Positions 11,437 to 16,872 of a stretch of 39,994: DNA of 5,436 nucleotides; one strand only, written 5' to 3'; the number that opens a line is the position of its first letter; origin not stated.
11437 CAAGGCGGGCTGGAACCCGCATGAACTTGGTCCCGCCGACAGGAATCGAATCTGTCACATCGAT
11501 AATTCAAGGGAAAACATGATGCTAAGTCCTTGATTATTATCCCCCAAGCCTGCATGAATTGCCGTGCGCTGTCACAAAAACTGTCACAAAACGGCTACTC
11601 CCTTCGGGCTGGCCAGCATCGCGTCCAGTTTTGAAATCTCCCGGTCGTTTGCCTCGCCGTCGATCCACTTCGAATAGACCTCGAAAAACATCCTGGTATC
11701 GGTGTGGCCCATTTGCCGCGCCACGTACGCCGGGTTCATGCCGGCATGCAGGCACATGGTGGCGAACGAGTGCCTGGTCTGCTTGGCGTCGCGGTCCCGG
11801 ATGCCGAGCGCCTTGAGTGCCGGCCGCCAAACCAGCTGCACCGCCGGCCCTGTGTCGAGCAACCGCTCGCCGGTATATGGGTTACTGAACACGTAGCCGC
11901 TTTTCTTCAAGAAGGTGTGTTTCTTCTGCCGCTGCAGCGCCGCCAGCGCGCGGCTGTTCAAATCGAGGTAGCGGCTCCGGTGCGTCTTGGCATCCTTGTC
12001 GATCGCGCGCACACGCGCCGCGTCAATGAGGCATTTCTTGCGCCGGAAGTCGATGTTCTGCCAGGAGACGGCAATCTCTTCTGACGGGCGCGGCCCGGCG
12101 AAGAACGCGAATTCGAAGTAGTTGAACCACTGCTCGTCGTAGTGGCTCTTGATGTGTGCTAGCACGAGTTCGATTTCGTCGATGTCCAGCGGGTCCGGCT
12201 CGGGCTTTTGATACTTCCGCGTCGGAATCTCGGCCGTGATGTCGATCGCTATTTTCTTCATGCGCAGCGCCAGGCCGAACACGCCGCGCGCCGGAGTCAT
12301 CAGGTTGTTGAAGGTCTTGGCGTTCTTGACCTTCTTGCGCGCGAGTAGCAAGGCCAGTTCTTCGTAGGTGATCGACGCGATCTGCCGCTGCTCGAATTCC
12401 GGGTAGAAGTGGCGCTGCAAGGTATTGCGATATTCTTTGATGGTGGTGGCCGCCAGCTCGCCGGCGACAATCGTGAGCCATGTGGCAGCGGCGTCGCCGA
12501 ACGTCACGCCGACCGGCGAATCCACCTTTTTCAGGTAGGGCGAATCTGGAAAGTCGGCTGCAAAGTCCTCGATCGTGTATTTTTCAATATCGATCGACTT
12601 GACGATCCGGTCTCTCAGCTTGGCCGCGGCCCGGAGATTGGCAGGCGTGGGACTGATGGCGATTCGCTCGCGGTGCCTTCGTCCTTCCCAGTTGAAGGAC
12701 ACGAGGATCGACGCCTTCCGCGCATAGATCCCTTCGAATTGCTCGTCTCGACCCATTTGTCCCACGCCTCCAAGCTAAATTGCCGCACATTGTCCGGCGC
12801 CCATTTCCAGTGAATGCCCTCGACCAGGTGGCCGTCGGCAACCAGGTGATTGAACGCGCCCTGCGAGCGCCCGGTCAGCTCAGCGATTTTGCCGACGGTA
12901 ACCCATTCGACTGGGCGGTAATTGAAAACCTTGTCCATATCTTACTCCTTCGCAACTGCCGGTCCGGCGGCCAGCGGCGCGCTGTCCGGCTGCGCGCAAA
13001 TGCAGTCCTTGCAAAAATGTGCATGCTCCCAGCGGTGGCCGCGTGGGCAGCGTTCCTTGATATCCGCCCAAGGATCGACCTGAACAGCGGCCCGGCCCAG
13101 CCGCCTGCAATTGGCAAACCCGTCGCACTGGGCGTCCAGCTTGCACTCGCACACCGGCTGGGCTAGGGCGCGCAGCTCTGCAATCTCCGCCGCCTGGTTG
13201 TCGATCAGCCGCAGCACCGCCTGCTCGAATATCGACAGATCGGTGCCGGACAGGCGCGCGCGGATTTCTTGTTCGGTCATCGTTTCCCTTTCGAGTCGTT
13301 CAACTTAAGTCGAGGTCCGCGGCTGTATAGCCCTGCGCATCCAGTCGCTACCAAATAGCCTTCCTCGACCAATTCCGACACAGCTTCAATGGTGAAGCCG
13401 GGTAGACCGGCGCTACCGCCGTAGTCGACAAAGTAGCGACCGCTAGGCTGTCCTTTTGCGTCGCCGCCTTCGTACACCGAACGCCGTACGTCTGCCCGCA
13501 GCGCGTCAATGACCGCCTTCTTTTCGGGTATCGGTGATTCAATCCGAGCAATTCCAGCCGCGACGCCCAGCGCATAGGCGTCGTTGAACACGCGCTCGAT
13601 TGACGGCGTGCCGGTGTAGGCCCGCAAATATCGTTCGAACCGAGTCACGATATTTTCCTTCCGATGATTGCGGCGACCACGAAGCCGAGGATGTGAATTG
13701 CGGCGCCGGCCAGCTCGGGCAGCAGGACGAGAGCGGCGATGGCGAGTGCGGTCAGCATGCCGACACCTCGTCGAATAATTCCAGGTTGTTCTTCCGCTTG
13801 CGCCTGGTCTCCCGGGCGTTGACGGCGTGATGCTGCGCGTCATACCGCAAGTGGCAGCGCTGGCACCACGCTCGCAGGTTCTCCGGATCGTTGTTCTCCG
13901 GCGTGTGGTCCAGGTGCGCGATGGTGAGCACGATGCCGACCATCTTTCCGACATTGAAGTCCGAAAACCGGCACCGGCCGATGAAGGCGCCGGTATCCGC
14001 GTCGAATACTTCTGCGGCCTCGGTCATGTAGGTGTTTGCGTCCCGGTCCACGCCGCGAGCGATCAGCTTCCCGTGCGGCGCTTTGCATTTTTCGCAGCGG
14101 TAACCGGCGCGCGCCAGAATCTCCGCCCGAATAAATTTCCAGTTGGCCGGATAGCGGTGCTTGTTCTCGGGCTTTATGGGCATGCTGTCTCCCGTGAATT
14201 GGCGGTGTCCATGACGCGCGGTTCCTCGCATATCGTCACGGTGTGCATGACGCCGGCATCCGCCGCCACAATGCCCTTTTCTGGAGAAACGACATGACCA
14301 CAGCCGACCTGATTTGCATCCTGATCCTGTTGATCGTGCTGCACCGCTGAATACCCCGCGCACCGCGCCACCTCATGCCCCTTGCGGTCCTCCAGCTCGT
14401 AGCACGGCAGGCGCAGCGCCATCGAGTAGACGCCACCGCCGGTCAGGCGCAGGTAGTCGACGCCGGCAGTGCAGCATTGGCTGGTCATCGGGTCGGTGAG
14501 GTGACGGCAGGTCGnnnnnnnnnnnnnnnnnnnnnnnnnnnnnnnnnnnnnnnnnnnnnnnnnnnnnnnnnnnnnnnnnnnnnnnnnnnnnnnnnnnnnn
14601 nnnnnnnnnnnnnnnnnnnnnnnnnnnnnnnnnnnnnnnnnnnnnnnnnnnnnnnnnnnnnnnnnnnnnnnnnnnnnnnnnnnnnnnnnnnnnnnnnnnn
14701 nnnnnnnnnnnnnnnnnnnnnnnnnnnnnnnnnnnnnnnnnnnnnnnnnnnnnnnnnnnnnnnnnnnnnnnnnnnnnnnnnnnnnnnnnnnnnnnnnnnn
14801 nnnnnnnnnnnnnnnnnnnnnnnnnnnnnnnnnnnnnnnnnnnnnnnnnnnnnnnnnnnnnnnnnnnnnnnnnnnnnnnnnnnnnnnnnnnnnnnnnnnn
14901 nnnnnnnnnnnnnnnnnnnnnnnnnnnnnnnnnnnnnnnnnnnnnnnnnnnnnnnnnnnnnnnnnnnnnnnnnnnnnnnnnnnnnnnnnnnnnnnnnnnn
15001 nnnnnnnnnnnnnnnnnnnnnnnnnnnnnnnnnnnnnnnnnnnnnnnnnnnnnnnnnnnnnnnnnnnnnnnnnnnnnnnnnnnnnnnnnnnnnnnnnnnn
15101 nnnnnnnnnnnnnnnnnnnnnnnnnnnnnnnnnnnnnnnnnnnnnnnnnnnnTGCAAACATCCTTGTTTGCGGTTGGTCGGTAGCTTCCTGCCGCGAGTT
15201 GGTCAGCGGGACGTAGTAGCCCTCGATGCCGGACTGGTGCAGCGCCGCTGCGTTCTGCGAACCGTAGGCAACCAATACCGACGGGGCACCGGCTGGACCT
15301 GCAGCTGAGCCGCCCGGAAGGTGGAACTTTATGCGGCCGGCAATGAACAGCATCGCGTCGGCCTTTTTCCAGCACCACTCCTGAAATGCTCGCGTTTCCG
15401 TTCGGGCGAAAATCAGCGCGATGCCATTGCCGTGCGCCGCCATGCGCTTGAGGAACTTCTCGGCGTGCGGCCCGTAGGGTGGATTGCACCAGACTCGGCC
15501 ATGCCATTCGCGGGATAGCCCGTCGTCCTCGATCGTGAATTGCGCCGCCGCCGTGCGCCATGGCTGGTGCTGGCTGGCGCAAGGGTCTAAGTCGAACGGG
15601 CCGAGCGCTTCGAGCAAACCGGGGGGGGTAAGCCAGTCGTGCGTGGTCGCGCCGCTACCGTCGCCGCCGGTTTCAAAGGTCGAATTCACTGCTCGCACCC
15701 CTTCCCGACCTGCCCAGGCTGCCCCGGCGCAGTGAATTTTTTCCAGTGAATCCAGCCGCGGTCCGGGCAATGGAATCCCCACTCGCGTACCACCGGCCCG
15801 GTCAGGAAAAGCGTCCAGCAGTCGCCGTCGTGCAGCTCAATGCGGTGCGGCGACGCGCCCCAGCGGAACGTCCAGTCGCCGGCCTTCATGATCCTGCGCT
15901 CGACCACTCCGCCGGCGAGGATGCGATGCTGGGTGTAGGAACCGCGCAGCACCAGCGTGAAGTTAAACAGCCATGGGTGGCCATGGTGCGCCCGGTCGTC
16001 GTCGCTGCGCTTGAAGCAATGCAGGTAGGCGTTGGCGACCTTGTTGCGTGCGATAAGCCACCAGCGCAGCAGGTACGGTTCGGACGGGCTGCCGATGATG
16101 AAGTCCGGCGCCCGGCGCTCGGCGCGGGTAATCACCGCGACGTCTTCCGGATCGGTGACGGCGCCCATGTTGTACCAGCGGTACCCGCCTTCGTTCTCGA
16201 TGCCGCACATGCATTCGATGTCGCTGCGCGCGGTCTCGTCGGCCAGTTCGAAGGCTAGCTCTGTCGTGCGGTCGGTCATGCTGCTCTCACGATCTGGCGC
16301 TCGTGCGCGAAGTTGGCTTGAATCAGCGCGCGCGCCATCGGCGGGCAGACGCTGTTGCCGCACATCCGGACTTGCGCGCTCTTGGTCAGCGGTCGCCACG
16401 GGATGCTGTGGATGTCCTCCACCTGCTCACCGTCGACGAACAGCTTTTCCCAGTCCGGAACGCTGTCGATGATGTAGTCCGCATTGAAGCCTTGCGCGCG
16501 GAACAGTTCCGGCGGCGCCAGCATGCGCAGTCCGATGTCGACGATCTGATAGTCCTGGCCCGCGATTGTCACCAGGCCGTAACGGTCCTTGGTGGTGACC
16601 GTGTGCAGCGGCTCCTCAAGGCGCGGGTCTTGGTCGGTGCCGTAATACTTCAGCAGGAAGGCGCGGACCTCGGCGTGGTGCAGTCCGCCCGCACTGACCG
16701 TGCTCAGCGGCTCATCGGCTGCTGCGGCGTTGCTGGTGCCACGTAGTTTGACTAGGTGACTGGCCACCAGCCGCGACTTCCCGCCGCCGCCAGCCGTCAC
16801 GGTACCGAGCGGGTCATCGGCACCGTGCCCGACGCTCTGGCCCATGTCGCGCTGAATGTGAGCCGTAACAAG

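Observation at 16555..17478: C5-cytosine methyltransferase with nine tandem target-recognition-like modules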

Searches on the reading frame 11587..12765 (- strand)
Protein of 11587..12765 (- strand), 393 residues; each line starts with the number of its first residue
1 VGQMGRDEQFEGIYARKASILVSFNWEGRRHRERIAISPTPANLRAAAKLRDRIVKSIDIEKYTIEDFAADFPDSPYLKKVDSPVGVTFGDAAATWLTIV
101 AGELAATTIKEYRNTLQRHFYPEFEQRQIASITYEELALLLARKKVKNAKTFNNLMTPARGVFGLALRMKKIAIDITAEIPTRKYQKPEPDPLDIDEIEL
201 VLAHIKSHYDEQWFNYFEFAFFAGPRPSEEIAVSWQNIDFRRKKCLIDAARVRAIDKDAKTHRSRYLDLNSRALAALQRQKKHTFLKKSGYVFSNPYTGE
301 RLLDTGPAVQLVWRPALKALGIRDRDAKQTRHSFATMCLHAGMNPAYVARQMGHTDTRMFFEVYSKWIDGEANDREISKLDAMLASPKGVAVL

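Call 38: search_protein_families(library=pfam, proteins=[window:11587-12765:-], max_evalue=0.001)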
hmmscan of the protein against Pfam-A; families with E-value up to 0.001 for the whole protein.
window:11587-12765:- (393 aa): 3 families
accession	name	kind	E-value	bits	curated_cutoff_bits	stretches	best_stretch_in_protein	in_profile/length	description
PF00589.27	Phage_integrase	-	1.4e-15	58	27.1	1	194-364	4-165/172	Phage integrase family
PF12167.14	Arm-DNA-bind_2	-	1.1e-10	41.8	22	1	12-76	3-65/65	Arm DNA-binding domain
PF22022.2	Phage_int_M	-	1.7e-06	28.6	27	1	89-179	1-92/96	Phage integrase central domain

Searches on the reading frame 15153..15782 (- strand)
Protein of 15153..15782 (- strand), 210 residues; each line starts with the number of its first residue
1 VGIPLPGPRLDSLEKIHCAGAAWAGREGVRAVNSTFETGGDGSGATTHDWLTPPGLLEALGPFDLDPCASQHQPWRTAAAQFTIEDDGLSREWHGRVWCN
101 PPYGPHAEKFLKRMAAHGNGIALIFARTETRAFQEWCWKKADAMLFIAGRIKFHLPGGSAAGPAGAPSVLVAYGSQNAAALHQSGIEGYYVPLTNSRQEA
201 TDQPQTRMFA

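Call 38: search_protein_families(library=pfam, proteins=[window:15153-15782:-], max_evalue=0.001)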
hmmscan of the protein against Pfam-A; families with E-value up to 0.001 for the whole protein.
window:15153-15782:- (210 aa): 1 family
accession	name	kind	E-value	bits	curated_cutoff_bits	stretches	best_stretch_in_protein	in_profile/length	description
PF05869.16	Dam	-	2.3e-11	44.1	28.1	1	50-156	12-125/169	DNA N-6-adenine-methyltransferase (Dam)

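Call 86: search_protein_families(library=ncbifam, proteins=[window:15153-15782:-], max_evalue=0.01)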
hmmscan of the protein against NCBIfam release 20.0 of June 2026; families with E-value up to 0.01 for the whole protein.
window:15153-15782:- (210 aa): 1 family
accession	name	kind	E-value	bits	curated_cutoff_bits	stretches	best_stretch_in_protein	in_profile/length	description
TIGR01712.1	phage_N6A_met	equivalog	2.7e-10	40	97.05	1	49-157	13-125/165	phage N-6-adenine-methyltransferase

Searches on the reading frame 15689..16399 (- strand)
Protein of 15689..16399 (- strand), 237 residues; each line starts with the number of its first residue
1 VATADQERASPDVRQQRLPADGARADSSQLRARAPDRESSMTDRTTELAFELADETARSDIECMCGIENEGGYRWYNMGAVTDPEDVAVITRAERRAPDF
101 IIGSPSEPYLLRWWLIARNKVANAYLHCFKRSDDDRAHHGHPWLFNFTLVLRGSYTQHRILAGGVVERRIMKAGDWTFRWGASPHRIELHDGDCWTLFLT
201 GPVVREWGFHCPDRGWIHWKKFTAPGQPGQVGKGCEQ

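Call 38: search_protein_families(library=pfam, proteins=[window:15689-16399:-], max_evalue=0.001)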
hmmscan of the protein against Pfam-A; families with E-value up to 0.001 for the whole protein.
window:15689-16399:- (237 aa): 0 families

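Call 39: search_protein_families(library=phrogs, proteins=[window:15689-16399:-], max_evalue=0.00001)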
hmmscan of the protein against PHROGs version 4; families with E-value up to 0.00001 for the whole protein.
window:15689-16399:- (237 aa): 1 family
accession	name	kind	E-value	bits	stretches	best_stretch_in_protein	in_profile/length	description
phrog_4786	-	other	2.9e-48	165.7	1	90-236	22-171/252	cysteine dioxygenase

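Call 75: search_protein_families(library=pfam, proteins=[window:15689-16279:-], max_evalue=1)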
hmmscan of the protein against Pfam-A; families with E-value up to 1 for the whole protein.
window:15689-16279:- (197 aa): 0 families

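Call 76: search_solved_structures(query=window:15689-16279:-, max_evalue=1)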
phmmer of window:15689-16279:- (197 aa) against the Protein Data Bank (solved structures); distinct sequences matched with E-value up to 1: 0.

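Call 86: search_protein_families(library=ncbifam, proteins=[window:15689-16279:-], max_evalue=0.01)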
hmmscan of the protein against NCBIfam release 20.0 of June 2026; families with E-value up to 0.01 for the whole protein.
window:15689-16279:- (197 aa): 0 families

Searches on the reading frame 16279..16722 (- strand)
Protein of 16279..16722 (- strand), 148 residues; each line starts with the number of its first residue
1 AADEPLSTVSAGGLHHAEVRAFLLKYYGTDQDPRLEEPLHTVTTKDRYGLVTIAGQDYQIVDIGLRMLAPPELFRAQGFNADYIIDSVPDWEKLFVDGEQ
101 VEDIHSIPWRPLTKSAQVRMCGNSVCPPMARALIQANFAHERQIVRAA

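Call 57: search_solved_structures(query=window:16279-16722:-, max_evalue=10, show_alignments=4)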
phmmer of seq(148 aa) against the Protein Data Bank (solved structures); distinct sequences matched with E-value up to 10: 1.
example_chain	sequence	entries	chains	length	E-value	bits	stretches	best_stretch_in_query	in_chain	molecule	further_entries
6or9_A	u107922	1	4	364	0.92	12.4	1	13-79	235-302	L-lactate dehydrogenase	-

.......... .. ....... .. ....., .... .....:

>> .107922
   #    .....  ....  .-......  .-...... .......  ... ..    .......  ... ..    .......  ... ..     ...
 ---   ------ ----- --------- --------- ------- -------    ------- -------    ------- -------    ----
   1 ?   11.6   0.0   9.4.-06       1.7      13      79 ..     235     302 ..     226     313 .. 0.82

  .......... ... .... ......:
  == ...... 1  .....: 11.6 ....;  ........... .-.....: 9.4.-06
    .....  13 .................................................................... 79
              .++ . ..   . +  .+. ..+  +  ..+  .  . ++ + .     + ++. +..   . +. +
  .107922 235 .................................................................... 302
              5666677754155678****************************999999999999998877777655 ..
